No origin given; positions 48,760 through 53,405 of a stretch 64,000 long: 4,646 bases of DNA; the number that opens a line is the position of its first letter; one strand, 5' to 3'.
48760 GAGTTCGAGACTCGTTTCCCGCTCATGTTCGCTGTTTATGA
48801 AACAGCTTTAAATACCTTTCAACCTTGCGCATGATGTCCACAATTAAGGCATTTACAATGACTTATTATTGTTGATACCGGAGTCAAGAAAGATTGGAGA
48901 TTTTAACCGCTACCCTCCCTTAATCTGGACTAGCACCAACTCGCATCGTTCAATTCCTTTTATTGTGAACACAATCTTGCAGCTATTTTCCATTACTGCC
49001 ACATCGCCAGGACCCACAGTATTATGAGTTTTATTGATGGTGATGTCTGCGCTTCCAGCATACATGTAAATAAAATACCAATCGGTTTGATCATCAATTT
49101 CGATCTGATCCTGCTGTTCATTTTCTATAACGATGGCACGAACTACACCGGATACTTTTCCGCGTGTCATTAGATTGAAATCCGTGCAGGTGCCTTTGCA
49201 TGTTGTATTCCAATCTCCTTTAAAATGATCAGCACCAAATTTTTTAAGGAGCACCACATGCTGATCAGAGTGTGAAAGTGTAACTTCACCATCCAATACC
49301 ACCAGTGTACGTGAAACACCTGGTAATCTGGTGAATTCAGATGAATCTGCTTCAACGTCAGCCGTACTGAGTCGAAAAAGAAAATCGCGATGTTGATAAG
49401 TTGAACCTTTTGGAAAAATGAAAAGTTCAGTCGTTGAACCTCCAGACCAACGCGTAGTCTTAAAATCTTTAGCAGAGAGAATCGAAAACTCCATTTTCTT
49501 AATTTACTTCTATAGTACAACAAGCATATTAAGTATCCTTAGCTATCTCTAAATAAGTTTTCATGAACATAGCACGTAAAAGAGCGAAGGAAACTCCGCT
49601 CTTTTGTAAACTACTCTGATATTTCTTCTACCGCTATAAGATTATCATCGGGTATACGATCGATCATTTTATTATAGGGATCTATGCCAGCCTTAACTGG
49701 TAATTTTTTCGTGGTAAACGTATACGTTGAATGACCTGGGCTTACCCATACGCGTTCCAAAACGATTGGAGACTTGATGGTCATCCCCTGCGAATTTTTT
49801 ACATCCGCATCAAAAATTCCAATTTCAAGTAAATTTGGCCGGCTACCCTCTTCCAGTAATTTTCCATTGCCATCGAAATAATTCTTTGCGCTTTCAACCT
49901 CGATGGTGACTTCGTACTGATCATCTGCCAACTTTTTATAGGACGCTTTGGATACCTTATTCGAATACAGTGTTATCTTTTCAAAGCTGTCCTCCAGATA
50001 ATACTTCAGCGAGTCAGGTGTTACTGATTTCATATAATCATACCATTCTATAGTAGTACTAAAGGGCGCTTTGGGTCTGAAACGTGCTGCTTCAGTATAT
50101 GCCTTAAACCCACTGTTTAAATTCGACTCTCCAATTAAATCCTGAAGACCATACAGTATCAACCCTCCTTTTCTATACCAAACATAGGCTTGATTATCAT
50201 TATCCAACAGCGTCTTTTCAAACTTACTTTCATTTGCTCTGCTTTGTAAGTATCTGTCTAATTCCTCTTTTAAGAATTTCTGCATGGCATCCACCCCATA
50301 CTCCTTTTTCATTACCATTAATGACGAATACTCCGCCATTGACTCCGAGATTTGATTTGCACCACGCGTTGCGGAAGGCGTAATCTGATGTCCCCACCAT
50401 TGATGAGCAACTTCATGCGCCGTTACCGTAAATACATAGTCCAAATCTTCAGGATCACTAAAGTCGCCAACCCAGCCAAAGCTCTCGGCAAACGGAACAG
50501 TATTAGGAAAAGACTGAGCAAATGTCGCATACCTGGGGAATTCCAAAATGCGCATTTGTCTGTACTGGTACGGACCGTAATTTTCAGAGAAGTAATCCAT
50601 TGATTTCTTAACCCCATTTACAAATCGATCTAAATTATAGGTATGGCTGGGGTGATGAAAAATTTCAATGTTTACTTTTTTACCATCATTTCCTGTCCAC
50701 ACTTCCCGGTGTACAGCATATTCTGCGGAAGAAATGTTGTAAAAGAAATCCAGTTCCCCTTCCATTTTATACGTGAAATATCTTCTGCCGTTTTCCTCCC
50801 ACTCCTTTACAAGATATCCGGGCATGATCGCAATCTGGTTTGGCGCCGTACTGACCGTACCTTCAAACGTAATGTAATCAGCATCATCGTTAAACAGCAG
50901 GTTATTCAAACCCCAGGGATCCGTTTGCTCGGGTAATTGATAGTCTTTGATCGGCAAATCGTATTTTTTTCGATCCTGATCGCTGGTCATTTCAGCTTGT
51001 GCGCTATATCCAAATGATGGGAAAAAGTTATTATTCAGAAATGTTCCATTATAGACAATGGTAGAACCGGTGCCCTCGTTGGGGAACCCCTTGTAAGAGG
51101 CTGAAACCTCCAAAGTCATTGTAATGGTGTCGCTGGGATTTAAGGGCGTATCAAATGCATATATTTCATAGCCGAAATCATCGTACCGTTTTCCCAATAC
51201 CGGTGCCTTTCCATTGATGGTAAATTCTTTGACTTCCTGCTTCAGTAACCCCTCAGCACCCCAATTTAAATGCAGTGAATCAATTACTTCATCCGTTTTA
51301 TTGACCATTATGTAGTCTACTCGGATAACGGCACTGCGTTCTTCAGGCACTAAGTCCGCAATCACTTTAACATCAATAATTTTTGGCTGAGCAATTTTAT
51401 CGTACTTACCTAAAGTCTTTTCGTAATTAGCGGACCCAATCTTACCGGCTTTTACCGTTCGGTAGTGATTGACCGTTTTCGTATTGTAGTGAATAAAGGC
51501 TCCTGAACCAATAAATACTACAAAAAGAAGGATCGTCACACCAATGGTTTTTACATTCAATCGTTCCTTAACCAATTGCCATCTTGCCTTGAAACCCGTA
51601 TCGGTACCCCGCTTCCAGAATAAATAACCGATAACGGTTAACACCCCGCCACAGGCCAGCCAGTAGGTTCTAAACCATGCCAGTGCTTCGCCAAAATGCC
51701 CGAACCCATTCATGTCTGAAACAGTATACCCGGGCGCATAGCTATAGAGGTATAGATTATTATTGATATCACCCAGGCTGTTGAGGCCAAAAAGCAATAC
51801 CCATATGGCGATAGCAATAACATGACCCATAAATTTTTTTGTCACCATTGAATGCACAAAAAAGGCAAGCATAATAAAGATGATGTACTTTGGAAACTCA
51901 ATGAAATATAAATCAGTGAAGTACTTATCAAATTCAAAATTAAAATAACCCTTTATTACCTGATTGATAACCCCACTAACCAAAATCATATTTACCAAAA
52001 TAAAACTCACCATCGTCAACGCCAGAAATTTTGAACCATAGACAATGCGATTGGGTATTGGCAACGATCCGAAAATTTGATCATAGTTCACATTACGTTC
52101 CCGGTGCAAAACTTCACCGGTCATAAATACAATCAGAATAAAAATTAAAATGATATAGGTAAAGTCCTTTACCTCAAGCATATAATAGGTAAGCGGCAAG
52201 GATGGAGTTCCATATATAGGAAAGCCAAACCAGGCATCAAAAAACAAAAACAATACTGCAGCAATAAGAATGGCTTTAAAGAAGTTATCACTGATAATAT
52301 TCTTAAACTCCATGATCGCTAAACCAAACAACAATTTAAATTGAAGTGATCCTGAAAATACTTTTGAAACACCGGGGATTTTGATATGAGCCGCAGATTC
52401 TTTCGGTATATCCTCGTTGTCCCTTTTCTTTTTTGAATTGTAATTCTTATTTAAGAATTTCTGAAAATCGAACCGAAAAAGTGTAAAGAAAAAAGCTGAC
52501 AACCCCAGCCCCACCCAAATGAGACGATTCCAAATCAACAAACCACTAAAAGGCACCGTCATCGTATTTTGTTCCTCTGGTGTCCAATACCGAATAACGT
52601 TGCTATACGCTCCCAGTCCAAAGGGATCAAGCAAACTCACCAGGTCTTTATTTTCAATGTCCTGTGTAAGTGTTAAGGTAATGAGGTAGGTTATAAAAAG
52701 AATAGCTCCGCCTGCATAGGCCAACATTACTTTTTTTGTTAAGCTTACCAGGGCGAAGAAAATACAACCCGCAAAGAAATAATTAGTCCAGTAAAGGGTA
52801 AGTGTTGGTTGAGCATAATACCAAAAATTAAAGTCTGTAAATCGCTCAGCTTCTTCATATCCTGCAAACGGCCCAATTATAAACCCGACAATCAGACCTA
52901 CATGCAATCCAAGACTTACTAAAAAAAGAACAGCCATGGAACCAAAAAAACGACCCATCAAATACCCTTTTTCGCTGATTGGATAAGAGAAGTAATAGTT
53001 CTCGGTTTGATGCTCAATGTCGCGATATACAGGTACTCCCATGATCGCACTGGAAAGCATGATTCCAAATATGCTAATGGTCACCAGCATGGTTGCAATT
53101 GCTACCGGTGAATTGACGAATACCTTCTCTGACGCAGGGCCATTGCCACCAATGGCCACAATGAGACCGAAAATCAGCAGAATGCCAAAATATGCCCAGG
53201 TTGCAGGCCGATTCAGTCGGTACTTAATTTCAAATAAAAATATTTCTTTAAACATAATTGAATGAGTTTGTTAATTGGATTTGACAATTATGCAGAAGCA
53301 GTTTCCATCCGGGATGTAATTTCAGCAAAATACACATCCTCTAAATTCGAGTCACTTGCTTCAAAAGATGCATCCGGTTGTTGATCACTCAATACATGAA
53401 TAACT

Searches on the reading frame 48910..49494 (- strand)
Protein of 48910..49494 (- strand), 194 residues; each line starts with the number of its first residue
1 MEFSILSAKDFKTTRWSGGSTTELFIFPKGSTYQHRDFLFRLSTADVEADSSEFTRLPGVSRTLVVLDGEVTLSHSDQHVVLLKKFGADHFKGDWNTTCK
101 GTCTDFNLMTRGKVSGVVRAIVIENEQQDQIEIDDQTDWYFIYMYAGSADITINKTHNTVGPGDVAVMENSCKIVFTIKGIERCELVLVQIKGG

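Call 7: search_protein_families(library=pfam, proteins=[window:48910-49494:-], max_evalue=0.01)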
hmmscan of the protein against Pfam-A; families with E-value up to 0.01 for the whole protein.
window:48910-49494:- (194 aa): 3 families
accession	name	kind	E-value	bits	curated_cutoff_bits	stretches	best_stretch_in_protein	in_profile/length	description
PF05962.17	HutD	-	2e-34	119.8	25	1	8-180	1-175/181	HutD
PF05899.18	Cupin_3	-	0.0029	17.7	23.5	0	41-84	6-49/74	EutQ-like cupin domain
PF07883.17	Cupin_2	-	0.0038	17.3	27.2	0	140-171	20-51/70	Cupin domain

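Call 8: search_protein_families(library=ncbifam, proteins=[window:48910-49494:-], max_evalue=0.01)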
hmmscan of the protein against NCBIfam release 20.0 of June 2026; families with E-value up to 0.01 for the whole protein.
window:48910-49494:- (194 aa): 2 families
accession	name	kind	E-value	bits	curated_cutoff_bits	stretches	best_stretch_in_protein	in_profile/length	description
NF008488.0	PRK11396.1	equivalog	9.5e-10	38.5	292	1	12-114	12-114/191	environmental stress-induced protein Ves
NF007243.0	PRK09685.1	equivalog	0.004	16.6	199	1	126-180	60-114/303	transcriptional regulator FeaR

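Call 70: find_homologous_proteins(query=window:48913-49494:-, max_evalue=1e-20)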
Query window:48913-49494:- (194 aa): 316 proteins with E <= 1e-20 among 440 candidates; the best 120 are listed.
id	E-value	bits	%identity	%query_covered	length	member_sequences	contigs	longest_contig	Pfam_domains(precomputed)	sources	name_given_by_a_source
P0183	1.3e-126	438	100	100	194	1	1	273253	PF05962.18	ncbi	-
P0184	2.1e-79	284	70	96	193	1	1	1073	PF05899.19,PF05962.18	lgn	-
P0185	7.6e-76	272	65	99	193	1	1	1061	PF05899.19,PF05962.18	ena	-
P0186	3.1e-73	264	64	100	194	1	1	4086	PF05899.19,PF05962.18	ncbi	-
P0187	5.0e-71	257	63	98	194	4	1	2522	PF05962.18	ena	-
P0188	1.3e-70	255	62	98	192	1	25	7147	PF05962.18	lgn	-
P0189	1.7e-70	255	62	96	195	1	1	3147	PF05962.18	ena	-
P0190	2.6e-68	248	61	99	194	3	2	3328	PF05899.19,PF05962.18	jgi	jgi:environmental stress-induced protein Ves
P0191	5.3e-56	208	50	98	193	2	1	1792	PF05962.18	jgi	jgi:environmental stress-induced protein Ves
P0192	2.1e-54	202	50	86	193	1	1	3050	PF05962.18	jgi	jgi:environmental stress-induced protein Ves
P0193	4.2e-54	201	48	98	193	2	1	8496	PF05962.18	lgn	-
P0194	4.6e-54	201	52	82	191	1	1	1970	PF05962.18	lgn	-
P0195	6.1e-54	201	49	98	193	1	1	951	PF05899.19,PF05962.18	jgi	jgi:environmental stress-induced protein Ves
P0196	4.7e-53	198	48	99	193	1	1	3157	PF05899.19,PF05962.18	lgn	-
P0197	1.2e-52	197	48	96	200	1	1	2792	PF05962.18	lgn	-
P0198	1.9e-52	196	49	98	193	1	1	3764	PF05899.19,PF05962.18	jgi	jgi:uncharacterized protein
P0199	5.9e-52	194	47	98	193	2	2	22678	PF05962.18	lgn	-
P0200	7.1e-52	194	46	98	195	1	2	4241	PF05962.18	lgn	-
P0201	1.6e-51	193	47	98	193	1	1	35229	PF05962.18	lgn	-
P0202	2.2e-51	193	47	98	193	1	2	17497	PF05962.18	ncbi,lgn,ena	-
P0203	3.4e-51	192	47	98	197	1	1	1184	PF05962.18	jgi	jgi:environmental stress-induced protein Ves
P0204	3.8e-51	192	50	98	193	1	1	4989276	PF05962.18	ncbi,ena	-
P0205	4.0e-51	192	48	98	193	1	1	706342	PF05962.18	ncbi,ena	-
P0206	4.1e-51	192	48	97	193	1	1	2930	PF05962.18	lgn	-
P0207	5.1e-51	191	48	98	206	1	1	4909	PF05962.18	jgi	jgi:uncharacterized protein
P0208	6.0e-51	191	47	98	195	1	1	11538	PF05962.18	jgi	-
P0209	6.7e-51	191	49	98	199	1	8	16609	PF05899.19,PF05962.18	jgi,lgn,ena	-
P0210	6.7e-51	191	46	100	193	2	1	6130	PF05962.18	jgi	jgi:uncharacterized protein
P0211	7.3e-51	191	47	99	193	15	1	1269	PF05962.18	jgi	-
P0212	7.9e-51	191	47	98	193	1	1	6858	PF05962.18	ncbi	-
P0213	1.2e-50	190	47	98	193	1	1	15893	PF05962.18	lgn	-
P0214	1.2e-50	190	49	98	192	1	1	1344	PF05962.18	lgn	-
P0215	1.2e-50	190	45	98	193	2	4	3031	PF05962.18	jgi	jgi:uncharacterized protein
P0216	1.7e-50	190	45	98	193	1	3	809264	PF05962.18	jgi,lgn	jgi:environmental stress-induced protein Ves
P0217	2.3e-50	189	45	98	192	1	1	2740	PF05962.18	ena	-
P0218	2.5e-50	189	45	98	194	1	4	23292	PF05962.18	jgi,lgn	-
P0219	3.2e-50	189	49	98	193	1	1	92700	PF05962.18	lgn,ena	-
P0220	4.6e-50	188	49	98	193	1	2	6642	PF05899.19,PF05962.18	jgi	jgi:environmental stress-induced protein Ves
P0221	5.8e-50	188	45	98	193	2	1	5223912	PF05962.18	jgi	jgi:uncharacterized protein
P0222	6.5e-50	188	46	99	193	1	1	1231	PF05962.18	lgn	-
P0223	1.1e-49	187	46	98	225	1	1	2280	PF05962.18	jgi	jgi:environmental stress-induced protein Ves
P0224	1.1e-49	187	47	98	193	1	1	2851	PF05962.18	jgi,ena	-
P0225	1.3e-49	187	45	98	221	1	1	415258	PF05962.18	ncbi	-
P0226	1.5e-49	187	47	99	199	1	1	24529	PF05962.18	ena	-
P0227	1.5e-49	187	46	99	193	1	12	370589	PF05962.18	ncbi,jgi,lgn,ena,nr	ncbi:MAG: hypothetical protein A2W85_09555 [Bacteroidetes bacterium GWF2_41_31]|nr:MAG: hypothetical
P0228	1.9e-49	186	45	99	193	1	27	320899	PF05962.18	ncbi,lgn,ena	-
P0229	2.5e-49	186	48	98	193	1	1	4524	PF05962.18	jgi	jgi:environmental stress-induced protein Ves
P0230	2.6e-49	186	47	98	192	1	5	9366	PF05962.18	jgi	jgi:environmental stress-induced protein Ves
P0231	2.6e-49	186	44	98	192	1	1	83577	PF05962.18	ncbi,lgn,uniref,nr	ncbi:HutD family protein [Lutibacter sp.]|uniref:HutD/Ves family protein n=1 Tax=Lutibacter sp. TaxI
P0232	3.6e-49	185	47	98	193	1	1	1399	PF05962.18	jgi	jgi:uncharacterized protein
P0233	4.1e-49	185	47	98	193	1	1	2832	PF05962.18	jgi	jgi:environmental stress-induced protein Ves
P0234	7.8e-49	184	44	99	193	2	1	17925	PF05962.18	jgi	-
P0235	8.1e-49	184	44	99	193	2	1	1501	PF05962.18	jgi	-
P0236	1.3e-48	184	43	99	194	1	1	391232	PF05962.18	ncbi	-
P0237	1.7e-48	183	48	98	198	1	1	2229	PF05962.18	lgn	-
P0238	1.9e-48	183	46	98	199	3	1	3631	PF05962.18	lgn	-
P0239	2.0e-48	183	46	99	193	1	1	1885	PF05962.18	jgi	jgi:environmental stress-induced protein Ves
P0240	2.8e-48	182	45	98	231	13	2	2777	PF05962.18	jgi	-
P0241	3.4e-48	182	45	99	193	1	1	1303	PF05962.18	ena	-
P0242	3.9e-48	182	42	99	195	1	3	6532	PF05962.18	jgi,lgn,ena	-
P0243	4.1e-48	182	49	86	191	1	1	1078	PF07883.18,PF05962.18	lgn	-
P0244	4.9e-48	182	46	98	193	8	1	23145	PF05962.18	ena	-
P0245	6.2e-48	181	46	98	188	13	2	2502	PF05962.18,PF05726.20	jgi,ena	-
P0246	1.1e-47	180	46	98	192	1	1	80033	PF05962.18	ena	-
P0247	1.1e-47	180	47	98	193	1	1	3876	PF05962.18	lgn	-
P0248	1.2e-47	180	45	98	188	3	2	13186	PF05962.18,PF05726.20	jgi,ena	-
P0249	1.2e-47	180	44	98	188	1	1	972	PF05962.18,PF05726.20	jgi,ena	-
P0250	1.5e-47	180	46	98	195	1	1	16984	PF05962.18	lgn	-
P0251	1.6e-47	180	45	94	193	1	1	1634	PF05962.18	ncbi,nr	ncbi:MAG: HutD family protein [Flavobacteriales bacterium]|nr:HutD family protein [Flavobacteriales 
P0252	1.7e-47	180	46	97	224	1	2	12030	PF05962.18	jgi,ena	-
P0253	3.4e-47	179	45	98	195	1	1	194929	PF05962.18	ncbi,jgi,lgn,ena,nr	ncbi:MAG: HutD family protein [Bacteroidetes bacterium]|nr:HutD family protein [Bacteroidota bacteri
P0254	4.9e-47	178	51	77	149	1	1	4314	PF05962.18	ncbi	ncbi:MAG TPA: HutD family protein, partial [Bacteroidales bacterium]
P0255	5.3e-47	178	46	98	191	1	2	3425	PF05899.19,PF05962.18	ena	-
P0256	6.2e-47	178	45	98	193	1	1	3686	PF05962.18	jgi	jgi:environmental stress-induced protein Ves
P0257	6.7e-47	178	44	98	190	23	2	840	PF05962.18,PF05726.20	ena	-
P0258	9.3e-47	177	44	97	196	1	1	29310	PF05962.18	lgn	-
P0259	1.2e-46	177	44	99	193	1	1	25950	PF05962.18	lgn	-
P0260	1.5e-46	177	45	98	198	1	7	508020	PF05962.18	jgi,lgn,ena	-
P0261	1.7e-46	177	46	98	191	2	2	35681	PF05962.18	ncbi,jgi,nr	ncbi:MAG TPA: HutD family protein [Cyclobacteriaceae bacterium]|jgi:environmental stress-induced pro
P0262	1.8e-46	177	47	98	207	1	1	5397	PF05962.18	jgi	jgi:uncharacterized protein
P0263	1.9e-46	176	45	95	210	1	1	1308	PF05962.18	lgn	-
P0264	2.5e-46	176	44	97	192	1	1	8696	PF05962.18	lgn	-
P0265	2.7e-46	176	43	96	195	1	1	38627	PF05962.18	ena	-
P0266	3.0e-46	176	43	98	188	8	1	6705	PF05962.18,PF05726.20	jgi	-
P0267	3.4e-46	176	44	99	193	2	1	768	PF05962.18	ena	-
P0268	4.4e-46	175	45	98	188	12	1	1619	PF05962.18,PF05726.20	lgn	-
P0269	4.7e-46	175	45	98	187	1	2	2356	PF05962.18,PF05726.20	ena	-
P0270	5.0e-46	175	45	97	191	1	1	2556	PF05962.18,PF05726.20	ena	-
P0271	1.2e-45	174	45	98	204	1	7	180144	PF05962.18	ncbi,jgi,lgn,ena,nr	ncbi:MAG: hypothetical protein CVU03_03030 [Bacteroidetes bacterium HGW-Bacteroidetes-2]|jgi:environ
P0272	1.4e-45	174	45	98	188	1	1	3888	PF05962.18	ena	-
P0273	1.5e-45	173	47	99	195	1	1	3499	PF05899.19,PF05962.18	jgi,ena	-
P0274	1.6e-45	173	46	98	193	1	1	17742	PF05899.19,PF05962.18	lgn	-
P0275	2.1e-45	173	44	98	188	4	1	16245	PF05962.18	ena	-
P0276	2.4e-45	173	45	98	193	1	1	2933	PF05962.18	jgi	jgi:uncharacterized protein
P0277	2.6e-45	173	44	98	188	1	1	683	PF05962.18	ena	-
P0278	3.0e-45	172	43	98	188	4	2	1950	PF05962.18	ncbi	-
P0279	3.1e-45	172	44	97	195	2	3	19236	PF05962.18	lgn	-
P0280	3.4e-45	172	44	98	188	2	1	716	PF05962.18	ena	-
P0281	3.8e-45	172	43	98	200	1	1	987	PF05962.18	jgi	-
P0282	4.1e-45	172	44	99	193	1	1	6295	PF05962.18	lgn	-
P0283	4.4e-45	172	42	98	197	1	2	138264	PF05962.18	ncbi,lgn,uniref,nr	ncbi:HutD family protein [Labilibaculum sp. K2S]|uniref:HutD/Ves family protein n=1 Tax=Labilibaculu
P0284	4.6e-45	172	45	98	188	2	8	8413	PF05962.18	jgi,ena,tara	jgi:environmental stress-induced protein Ves|tara:strand:- start:328 stop:894 length:567 start_codon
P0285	5.0e-45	172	42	98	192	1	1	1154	PF05962.18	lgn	-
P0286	5.3e-45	172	45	97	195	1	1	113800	PF05962.18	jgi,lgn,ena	-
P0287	6.1e-45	172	43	98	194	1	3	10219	PF05962.18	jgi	jgi:environmental stress-induced protein Ves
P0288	7.0e-45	171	47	98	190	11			PF05962.18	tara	tara:strand:- start:166 stop:738 length:573 start_codon:yes stop_codon:yes gene_type:complete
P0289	7.5e-45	171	44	98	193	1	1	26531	PF05962.18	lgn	-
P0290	9.1e-45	171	43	98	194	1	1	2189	PF05962.18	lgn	-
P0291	9.6e-45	171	46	98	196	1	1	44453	PF05962.18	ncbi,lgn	ncbi:MAG: HutD family protein [Cyclobacteriaceae bacterium]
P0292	1.1e-44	171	40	99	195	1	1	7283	PF05962.18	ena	-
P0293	1.3e-44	170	43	98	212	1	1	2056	PF05962.18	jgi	-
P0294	1.5e-44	170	42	99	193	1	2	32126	PF05962.18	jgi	jgi:environmental stress-induced protein Ves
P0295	1.6e-44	170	43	97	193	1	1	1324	PF05899.19,PF05962.18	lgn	-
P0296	1.9e-44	170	43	98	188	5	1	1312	PF05962.18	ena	-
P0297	2.4e-44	170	44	98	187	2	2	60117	PF05962.18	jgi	-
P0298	2.4e-44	170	42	99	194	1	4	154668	PF05962.18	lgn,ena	-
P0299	2.5e-44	170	42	98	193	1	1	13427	PF05962.18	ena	-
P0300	2.6e-44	169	44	98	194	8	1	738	PF05962.18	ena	-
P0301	2.7e-44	169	44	98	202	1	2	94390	PF05962.18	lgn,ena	-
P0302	2.8e-44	169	43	98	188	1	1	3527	PF05962.18,PF05726.20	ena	-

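Call 71: find_encoding_contigs(protein=P0188, flank=5000, max_places=4)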
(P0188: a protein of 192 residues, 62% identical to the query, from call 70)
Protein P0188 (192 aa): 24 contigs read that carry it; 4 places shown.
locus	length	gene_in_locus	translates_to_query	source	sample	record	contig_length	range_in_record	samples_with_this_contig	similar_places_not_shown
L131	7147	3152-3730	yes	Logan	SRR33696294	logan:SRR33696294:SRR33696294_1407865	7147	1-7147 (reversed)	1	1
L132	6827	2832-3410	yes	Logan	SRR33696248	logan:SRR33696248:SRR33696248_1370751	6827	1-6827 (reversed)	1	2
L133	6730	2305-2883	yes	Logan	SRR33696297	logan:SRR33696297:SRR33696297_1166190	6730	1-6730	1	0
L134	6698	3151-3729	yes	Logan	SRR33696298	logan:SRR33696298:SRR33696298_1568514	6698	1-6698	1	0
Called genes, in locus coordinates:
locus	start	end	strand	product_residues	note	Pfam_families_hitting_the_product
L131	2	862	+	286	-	?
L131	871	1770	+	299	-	-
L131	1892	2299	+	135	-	PF09346:SMI1_KNR4, PF14567:SUKH_5 (weak), PF14568:SUKH_6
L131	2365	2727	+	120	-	-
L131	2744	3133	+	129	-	PF08818:DUF1801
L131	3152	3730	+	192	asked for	PF05962:HutD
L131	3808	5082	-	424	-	-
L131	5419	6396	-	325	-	PF02779:Transket_pyr, PF02780:Transketolase_C, PF17147:PFOR_II (weak)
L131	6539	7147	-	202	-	?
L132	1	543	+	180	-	?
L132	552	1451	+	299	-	-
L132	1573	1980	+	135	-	PF09346:SMI1_KNR4, PF14567:SUKH_5 (weak), PF14568:SUKH_6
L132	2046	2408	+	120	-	-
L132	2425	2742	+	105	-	PF08818:DUF1801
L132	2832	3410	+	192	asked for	PF05962:HutD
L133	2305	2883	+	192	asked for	PF05962:HutD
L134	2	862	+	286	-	?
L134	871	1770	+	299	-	-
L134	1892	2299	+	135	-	PF09346:SMI1_KNR4, PF14567:SUKH_5 (weak), PF14568:SUKH_6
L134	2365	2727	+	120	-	-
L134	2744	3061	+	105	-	PF08818:DUF1801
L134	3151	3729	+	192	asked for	PF05962:HutD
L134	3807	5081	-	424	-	-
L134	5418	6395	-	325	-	PF02779:Transket_pyr, PF02780:Transketolase_C, PF17147:PFOR_II (weak)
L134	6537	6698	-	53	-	?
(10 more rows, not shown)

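Call 72: find_encoding_contigs(protein=P0186, flank=5000, max_places=3)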
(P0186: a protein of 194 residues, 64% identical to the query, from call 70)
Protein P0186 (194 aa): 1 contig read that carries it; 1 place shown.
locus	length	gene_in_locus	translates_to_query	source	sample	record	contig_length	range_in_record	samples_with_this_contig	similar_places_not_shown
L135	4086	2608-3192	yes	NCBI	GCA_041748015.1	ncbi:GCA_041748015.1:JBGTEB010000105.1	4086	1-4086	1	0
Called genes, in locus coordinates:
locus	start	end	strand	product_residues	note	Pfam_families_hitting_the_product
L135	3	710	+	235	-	?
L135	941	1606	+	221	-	PF00165:HTH_AraC (faint), PF12833:HTH_18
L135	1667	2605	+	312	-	-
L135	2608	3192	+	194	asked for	PF05962:HutD, PF05899:Cupin_3 (faint)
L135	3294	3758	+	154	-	-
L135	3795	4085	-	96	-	?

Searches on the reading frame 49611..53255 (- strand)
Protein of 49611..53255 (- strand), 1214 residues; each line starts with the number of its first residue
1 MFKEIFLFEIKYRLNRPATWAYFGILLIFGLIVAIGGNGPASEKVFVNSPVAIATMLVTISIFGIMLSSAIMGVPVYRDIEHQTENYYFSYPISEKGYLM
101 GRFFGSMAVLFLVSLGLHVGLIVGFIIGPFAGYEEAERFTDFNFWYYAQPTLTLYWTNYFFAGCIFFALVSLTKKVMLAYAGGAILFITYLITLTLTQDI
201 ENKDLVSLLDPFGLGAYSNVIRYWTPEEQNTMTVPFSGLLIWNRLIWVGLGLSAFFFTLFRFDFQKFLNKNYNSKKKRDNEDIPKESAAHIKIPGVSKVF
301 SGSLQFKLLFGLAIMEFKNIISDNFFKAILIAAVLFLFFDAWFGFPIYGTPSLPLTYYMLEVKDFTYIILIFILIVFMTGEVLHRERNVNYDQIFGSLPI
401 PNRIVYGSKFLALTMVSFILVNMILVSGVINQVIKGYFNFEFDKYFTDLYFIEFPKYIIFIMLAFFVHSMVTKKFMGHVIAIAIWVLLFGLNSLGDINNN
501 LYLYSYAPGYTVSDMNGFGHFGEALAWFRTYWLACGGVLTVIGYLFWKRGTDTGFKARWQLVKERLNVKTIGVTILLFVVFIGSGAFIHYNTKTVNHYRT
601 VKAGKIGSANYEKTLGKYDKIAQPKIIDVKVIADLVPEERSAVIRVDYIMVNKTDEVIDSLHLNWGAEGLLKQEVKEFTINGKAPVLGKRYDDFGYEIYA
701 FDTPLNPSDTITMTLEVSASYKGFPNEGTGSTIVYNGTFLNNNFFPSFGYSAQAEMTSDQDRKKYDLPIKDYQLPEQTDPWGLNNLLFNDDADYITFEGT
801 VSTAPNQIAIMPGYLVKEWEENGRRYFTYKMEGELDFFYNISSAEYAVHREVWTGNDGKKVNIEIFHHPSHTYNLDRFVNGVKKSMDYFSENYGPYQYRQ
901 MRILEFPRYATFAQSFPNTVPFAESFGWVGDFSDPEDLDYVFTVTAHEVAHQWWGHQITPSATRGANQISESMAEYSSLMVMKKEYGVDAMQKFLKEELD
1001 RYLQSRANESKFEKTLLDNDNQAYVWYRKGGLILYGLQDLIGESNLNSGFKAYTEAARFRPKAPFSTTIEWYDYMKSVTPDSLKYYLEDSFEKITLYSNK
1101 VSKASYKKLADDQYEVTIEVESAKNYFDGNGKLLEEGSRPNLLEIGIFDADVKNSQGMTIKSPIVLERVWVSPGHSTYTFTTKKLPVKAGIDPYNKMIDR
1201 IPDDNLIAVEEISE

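Call 7: search_protein_families(library=pfam, proteins=[window:49611-53255:-], max_evalue=0.01)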
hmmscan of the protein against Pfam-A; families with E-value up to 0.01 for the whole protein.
window:49611-53255:- (1214 aa): 2 families
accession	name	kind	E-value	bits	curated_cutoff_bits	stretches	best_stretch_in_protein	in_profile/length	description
PF01433.26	Peptidase_M1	-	7.6e-13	49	27.7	1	880-1056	4-188/218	Peptidase family M1 domain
PF12730.13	ABC2_membrane_4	-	3.6e-08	34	27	1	315-482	4-172/179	ABC-2 family transporter protein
